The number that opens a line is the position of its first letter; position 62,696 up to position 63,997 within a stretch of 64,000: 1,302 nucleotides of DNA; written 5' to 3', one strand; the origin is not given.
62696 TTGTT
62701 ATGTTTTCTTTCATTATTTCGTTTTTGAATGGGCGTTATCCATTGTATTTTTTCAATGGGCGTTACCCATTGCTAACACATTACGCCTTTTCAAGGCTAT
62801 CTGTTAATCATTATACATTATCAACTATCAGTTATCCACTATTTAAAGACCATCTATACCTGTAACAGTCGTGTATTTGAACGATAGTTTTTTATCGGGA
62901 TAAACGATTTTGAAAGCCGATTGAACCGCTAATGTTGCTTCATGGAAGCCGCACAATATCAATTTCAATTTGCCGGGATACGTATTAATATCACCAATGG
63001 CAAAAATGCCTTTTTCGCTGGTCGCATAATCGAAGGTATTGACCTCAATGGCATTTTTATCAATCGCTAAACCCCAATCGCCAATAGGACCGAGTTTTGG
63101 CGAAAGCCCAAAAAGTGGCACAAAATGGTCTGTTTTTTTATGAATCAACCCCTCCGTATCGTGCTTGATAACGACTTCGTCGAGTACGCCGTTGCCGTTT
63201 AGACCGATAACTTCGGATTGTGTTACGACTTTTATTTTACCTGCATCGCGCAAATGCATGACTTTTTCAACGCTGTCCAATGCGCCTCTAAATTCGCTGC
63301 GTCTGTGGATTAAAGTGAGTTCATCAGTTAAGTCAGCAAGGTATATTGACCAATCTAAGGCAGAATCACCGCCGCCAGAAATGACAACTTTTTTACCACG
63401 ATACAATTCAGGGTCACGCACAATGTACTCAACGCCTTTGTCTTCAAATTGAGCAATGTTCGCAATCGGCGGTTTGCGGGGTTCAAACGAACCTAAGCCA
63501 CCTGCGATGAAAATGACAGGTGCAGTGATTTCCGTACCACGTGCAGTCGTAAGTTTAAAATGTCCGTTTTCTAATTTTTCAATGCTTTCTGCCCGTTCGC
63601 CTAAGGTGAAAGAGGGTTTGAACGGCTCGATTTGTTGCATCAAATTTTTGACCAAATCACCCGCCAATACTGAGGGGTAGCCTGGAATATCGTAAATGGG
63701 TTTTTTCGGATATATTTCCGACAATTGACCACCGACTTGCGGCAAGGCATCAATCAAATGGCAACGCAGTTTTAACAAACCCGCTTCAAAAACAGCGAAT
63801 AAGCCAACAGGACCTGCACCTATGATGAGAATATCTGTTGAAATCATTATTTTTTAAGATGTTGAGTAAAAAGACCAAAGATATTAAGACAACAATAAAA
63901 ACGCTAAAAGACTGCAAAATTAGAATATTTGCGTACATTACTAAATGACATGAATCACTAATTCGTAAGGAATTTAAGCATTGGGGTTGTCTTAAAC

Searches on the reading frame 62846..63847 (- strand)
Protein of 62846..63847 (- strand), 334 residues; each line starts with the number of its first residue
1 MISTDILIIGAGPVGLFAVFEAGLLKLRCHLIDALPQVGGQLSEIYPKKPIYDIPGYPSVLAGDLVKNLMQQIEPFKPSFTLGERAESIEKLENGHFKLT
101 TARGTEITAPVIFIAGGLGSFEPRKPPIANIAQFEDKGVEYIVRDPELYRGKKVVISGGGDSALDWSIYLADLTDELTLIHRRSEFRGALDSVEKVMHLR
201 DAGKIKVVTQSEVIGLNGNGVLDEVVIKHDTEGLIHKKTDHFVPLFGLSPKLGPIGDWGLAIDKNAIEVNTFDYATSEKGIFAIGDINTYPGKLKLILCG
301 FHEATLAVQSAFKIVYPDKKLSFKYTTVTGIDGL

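Call 71: search_protein_families(library=pfam, proteins=[window:62846-63847:-], max_evalue=0.01)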
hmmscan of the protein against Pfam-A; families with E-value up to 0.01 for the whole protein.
window:62846-63847:- (334 aa): 6 families
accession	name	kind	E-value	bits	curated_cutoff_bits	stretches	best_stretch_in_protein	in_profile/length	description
PF07992.20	Pyr_redox_2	-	2.2e-23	83.6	26.1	1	5-291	2-278/291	Pyridine nucleotide-disulphide oxidoreductase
PF13738.12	Pyr_redox_3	-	6.4e-17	62.2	30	1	82-285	100-305/305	Pyridine nucleotide-disulphide oxidoreductase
PF00070.33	Pyr_redox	-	2.4e-10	41.2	22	1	153-227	1-79/82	Pyridine nucleotide-disulphide oxidoreductase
PF03486.20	HI0933_like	-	4.1e-07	30.1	50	0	5-41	2-38/244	HI0933-like protein Rossmann domain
PF13450.12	NAD_binding_8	-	0.0013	19.4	21.9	1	8-47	1-40/68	NAD(P)-binding Rossmann-like domain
PF01266.30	DAO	-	0.0072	16.3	27.9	0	5-40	1-37/353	FAD dependent oxidoreductase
